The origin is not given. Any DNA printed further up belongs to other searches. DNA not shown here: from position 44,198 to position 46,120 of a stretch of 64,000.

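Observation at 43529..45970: DPM1-like GT2 synthase paired with an ArnT/PMT-like GT-C transferase, downstream of two CDP-paratose-epimerase-like SDRs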

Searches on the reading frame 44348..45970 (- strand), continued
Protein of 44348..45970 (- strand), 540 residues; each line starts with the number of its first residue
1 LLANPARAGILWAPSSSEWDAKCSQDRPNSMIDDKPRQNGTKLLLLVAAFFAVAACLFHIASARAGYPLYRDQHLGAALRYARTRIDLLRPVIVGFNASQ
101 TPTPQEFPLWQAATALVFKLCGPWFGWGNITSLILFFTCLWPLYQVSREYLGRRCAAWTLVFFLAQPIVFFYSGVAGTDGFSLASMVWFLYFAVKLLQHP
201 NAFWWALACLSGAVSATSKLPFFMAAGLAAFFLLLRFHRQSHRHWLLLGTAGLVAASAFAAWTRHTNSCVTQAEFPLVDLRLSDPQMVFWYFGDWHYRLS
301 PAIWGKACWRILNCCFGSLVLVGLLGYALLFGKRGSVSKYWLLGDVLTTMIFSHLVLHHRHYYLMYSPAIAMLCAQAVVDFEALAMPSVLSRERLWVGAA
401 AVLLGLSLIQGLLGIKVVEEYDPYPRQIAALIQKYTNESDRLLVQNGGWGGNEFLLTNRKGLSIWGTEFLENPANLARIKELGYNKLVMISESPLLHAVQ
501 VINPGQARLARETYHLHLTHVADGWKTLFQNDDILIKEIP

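Call 68: search_protein_families(library=pfam, proteins=[L047:4719-5903:+, L047:6521-7630:+, L047:8668-9828:+, L047:10001-11545:+, L047:11653-12321:-, L047:15316-16425:-, L047:16365-17360:-, L047:17363-18922:-, L047:19065-20960:-, L047:1536-2996:+], max_evalue=0.001)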
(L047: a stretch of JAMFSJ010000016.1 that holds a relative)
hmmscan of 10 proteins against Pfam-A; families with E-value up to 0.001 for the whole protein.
L047:4719-5903:+ (394 aa): 4 families
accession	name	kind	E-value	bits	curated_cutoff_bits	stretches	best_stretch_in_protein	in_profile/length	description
PF00266.25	Aminotran_5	-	8.4e-82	275.5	21.5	1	17-377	1-369/371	Aminotransferase class-V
PF01212.27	Beta_elim_lyase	-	2.6e-10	40.5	27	1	65-217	39-199/288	Beta-eliminating lyase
PF00155.27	Aminotran_1_2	-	5.4e-06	26.3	19.7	1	60-190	44-185/361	Aminotransferase class I and II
PF01041.23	DegT_DnrJ_EryC1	-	0.00015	21.5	19.8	1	68-196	34-151/360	DegT/DnrJ/EryC1/StrS aminotransferase family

L047:6521-7630:+ (369 aa): 3 families
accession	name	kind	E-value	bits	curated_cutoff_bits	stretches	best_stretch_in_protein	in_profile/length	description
PF00712.24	DNA_pol3_beta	-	4.8e-44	149.8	24.4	2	1-119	1-120/120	DNA polymerase III beta subunit, N-terminal domain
PF02767.21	DNA_pol3_beta_2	-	1.9e-33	115.6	27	2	129-247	2-116/116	DNA polymerase III beta subunit, central domain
PF02768.20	DNA_pol3_beta_3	-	8.7e-31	106.7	27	1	249-367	1-121/121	DNA polymerase III beta subunit, C-terminal domain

L047:8668-9828:+ (386 aa): 5 families
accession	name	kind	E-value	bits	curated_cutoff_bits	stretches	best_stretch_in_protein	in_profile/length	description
PF13570.13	Beta-prop_ACSF4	-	3.4e-42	145.5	133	2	123-288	38-209/329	Beta-alanine-activating enzyme, beta-propeller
PF13360.13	PQQ_2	-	2.2e-28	99.9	27.6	2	81-208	9-142/233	Outer membrane protein assembly factor BamB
PF25292.1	Beta-prop_CGLA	-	1.3e-10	41.7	26.8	0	155-206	54-108/316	Lambda-carrageenase beta-propeller domain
PF01011.28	PQQ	-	1.6e-06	27.6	26.7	0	180-211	52-84/595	Glucose/ethanol/alcohol dehydrogenase, beta-propeller domain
PF20067.5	SSL_N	-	1e-05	25.7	18.9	0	61-76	27-42/46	Strictosidine synthase-like, N-terminal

L047:10001-11545:+ (514 aa): 1 family
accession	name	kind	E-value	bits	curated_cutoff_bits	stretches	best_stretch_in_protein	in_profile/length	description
PF13231.12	PMT_2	-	6.5e-05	23.6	26.1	1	100-231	26-159/160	Dolichyl-phosphate-mannose-protein mannosyltransferase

L047:11653-12321:- (222 aa): 5 families
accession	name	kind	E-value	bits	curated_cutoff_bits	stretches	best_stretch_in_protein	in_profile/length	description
PF13489.12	Methyltransf_23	-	1.8e-12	47.7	27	1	23-175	4-161/164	Methyltransferase domain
PF08241.18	Methyltransf_11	-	1.1e-11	45.6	21.2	1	47-136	1-94/95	Methyltransferase domain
PF13649.12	Methyltransf_25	-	4.8e-11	43.6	27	1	46-133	1-97/97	Methyltransferase domain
PF08242.18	Methyltransf_12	-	2e-08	35.3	30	1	47-135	1-98/98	Methyltransferase domain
PF13847.12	Methyltransf_31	-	2e-07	31.3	27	1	43-140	4-112/145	Methyltransferase domain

L047:15316-16425:- (369 aa): 3 families
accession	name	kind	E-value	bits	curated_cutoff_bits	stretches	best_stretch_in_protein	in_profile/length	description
PF00534.26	Glycos_transf_1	-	1.1e-08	35.2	26.4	1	188-326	5-147/172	Glycosyl transferases group 1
PF13692.12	Glyco_trans_1_4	-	2.4e-07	31.5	27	1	199-329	2-134/142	Glycosyl transferases group 1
PF13439.12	Glyco_transf_4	-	0.00018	22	28.5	1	117-186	103-167/170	Glycosyltransferase Family 4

L047:16365-17360:- (331 aa): 1 family
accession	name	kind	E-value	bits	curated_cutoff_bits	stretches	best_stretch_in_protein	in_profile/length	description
PF01075.23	Glyco_transf_9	-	9.9e-14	51.7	22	1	151-293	87-237/247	Glycosyltransferase family 9 (heptosyltransferase)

L047:17363-18922:- (519 aa): 1 family
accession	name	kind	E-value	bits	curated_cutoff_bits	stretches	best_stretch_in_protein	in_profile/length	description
PF04932.20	Wzy_C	-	6.4e-13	49.2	31.7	1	260-425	2-148/149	O-Antigen ligase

L047:19065-20960:- (631 aa): 0 families

L047:1536-2996:+ (486 aa): 1 family
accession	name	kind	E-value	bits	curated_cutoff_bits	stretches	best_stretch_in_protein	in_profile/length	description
PF07394.17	DUF1501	-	3.4e-159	530.6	27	1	68-485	1-390/390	Protein of unknown function (DUF1501)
